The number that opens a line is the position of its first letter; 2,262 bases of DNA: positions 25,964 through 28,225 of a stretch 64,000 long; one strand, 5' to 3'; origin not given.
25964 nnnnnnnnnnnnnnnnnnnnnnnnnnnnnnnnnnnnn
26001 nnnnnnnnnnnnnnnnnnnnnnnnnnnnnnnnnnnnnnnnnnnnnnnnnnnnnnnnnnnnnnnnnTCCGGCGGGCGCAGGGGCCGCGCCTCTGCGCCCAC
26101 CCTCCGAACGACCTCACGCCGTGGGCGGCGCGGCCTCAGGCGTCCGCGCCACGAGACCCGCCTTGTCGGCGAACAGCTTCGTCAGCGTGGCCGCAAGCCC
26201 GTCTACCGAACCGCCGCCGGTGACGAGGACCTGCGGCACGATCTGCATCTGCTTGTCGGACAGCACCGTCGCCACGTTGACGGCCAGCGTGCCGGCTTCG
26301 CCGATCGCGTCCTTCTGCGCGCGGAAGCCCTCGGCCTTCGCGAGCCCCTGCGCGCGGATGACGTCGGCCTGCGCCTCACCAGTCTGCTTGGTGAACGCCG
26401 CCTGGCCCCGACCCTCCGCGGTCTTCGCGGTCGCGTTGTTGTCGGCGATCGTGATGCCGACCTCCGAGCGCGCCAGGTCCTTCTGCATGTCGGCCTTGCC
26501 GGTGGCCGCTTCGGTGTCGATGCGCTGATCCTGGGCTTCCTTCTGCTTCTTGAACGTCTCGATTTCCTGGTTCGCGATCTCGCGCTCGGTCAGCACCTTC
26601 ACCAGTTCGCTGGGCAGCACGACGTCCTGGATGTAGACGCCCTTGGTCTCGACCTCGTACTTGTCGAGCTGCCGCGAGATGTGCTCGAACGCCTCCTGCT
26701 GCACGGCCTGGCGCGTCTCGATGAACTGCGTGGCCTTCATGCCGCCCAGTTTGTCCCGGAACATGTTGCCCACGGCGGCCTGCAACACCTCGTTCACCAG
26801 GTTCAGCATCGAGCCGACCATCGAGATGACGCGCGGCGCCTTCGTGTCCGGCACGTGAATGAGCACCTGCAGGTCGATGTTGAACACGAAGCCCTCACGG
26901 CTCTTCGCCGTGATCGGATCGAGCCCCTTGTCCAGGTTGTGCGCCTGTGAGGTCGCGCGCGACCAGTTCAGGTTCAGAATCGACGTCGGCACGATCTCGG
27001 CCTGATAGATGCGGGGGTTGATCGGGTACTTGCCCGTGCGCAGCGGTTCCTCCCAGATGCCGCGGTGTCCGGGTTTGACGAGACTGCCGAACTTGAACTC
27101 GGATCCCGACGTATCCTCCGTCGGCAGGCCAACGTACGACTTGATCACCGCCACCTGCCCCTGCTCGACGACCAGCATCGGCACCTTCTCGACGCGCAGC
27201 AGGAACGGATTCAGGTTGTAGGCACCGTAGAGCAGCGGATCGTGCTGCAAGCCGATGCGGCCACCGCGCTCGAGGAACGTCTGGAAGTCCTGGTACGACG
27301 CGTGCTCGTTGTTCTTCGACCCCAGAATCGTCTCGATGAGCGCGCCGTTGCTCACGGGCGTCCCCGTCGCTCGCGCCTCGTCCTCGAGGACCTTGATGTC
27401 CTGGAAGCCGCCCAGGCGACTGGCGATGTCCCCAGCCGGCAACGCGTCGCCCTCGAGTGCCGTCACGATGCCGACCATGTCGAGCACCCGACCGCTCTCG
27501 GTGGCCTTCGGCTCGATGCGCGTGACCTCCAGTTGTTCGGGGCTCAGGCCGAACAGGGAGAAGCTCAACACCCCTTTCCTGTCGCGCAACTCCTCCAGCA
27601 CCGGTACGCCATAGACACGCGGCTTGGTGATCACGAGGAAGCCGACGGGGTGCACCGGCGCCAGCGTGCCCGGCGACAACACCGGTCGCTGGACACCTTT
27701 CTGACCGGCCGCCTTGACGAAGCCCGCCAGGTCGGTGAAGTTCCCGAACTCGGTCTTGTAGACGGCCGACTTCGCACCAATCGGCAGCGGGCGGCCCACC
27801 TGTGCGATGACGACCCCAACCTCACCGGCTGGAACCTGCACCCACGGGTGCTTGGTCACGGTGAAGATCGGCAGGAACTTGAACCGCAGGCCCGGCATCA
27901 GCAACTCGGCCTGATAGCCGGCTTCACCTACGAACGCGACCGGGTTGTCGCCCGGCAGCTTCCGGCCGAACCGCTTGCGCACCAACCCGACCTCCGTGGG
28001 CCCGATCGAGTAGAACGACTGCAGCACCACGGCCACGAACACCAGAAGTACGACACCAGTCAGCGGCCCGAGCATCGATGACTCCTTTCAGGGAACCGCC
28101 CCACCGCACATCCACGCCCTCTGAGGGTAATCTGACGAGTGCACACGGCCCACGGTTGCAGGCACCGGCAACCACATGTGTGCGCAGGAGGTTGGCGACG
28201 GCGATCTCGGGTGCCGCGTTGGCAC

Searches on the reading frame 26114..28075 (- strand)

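Call 40: search_protein_families(library=pfam, proteins=[window:26114-28075:-], max_evalue=0.00001)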
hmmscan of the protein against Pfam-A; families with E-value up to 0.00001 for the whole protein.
window:26114-28075:- (653 aa): 1 family
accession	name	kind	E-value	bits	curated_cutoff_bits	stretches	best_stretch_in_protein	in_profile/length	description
PF01145.31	Band_7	-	1.1e-20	74.9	23.6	1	302-515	2-175/176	SPFH domain / Band 7 family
